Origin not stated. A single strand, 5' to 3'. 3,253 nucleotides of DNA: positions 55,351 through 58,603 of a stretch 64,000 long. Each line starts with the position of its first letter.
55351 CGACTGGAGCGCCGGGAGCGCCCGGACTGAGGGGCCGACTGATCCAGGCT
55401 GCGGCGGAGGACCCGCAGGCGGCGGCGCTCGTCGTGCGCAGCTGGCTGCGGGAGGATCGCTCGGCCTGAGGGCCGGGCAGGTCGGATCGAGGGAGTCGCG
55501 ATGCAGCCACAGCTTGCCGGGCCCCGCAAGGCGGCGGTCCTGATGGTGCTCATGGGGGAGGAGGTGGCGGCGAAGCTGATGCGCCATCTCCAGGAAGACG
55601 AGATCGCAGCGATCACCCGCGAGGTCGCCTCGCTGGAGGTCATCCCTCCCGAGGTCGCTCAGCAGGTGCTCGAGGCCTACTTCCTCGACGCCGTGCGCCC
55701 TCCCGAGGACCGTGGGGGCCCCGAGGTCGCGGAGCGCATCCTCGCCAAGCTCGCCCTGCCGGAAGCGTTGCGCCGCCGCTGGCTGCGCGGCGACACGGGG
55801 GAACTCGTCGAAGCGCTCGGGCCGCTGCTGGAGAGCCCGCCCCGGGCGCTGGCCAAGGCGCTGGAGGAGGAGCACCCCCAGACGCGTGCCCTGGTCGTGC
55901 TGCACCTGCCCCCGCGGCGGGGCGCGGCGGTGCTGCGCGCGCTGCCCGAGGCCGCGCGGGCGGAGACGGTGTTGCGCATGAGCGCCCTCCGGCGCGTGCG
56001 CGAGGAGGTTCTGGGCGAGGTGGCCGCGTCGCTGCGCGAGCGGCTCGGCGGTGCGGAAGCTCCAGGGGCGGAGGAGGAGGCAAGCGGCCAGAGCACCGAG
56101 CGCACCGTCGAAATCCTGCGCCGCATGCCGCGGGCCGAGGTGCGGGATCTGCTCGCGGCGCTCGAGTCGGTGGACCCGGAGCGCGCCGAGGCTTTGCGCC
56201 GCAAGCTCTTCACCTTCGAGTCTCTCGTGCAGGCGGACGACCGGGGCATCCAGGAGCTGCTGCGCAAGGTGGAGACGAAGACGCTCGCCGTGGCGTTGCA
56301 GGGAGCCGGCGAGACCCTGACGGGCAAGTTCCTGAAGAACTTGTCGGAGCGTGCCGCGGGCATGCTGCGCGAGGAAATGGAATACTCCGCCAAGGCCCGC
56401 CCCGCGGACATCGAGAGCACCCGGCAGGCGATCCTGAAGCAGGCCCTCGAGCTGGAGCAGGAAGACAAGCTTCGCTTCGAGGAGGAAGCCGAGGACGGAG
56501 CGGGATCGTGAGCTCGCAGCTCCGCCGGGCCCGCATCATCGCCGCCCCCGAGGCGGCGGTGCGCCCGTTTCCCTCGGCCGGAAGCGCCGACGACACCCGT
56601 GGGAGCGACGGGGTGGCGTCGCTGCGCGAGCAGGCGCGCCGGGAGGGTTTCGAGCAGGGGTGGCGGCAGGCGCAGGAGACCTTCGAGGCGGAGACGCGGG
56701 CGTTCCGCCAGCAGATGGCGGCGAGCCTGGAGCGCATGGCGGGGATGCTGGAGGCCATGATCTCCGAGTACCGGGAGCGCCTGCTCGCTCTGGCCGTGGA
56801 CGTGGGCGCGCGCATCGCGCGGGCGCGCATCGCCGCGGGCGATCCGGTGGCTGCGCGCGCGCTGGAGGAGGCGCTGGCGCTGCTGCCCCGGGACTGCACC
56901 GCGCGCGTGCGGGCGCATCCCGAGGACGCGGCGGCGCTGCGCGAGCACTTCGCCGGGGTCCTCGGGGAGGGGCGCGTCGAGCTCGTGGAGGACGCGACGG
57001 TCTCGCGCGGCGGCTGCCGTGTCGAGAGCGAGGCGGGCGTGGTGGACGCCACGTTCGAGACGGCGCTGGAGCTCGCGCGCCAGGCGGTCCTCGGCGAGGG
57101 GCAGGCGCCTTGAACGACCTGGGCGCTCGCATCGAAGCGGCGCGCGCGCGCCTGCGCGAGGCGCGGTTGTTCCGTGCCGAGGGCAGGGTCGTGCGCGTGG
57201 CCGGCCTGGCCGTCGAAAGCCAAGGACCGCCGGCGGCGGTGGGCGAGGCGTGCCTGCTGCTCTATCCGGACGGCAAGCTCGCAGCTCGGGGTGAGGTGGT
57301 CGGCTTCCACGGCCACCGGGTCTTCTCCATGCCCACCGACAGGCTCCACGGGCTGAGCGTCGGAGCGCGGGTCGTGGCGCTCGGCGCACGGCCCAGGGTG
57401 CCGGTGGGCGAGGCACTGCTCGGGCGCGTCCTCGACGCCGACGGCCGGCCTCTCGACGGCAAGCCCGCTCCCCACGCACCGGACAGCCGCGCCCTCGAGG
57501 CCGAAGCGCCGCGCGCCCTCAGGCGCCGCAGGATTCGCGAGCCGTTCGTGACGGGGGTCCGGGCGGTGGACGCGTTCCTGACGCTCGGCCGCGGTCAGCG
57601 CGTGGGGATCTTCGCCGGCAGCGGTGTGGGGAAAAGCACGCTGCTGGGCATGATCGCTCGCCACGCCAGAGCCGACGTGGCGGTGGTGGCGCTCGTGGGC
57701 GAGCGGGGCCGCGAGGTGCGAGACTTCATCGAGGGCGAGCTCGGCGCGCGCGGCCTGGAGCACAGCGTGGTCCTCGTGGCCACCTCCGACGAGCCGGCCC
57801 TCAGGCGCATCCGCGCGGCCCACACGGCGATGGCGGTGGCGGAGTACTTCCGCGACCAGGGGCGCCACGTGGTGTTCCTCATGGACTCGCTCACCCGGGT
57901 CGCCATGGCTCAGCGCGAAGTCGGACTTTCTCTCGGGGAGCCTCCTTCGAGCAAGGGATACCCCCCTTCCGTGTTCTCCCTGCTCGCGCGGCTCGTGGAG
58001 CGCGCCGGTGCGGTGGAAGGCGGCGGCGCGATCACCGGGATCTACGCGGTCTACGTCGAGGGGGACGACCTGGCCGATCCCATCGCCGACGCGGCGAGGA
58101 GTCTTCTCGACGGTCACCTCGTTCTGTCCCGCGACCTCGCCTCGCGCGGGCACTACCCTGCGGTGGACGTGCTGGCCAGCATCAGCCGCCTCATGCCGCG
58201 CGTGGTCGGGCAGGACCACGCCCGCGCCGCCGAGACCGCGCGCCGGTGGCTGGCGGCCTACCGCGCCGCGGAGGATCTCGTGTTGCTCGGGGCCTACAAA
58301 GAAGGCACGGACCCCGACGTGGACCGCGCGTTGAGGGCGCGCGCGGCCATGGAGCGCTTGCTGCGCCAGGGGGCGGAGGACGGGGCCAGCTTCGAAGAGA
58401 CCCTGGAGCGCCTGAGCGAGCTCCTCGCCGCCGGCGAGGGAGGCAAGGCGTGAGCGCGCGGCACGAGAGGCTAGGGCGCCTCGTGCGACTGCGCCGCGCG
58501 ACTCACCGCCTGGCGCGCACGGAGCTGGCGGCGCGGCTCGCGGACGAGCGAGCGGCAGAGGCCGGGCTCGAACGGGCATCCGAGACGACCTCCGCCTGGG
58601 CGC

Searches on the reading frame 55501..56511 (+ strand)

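Call 68: search_protein_families(library=pfam, proteins=[window:55501-56511:+], max_evalue=0.001)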
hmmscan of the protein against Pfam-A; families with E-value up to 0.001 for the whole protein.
window:55501-56511:+ (336 aa): 4 families
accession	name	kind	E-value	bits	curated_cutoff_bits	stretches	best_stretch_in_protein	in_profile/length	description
PF01706.21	FliG_C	-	6.1e-31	107.3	23.3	1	220-324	2-106/108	FliG C-terminal domain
PF14841.11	FliG_M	-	3.9e-24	85.1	25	2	114-184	1-71/76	FliG middle domain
PF14842.11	FliG_N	-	1.1e-23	84.2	25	1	4-83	1-81/104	FliG N-terminal domain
PF03448.22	MgtE_N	-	7.4e-07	30.1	25.9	0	114-161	3-50/102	MgtE intracellular N domain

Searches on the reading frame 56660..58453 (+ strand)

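Call 68: search_protein_families(library=pfam, proteins=[window:56660-58453:+], max_evalue=0.001)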
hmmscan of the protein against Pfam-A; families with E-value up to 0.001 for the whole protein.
window:56660-58453:+ (597 aa): 4 families
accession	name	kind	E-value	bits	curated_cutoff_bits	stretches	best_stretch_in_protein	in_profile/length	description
PF00006.31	ATP-synt_ab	-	1.4e-88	296.5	29.5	1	299-509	1-213/213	ATP synthase alpha/beta family, nucleotide-binding domain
PF18269.6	T3SS_ATPase_C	-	4.3e-23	81.4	22.7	1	517-587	2-72/72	T3SS EscN ATPase C-terminal domain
PF02874.29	ATP-synt_ab_N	-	5.7e-06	27.2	20.9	1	177-242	1-69/69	ATP synthase alpha/beta family, beta-barrel domain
PF00005.33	ABC_tran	-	0.00041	21.4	25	1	307-343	6-42/137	ABC transporter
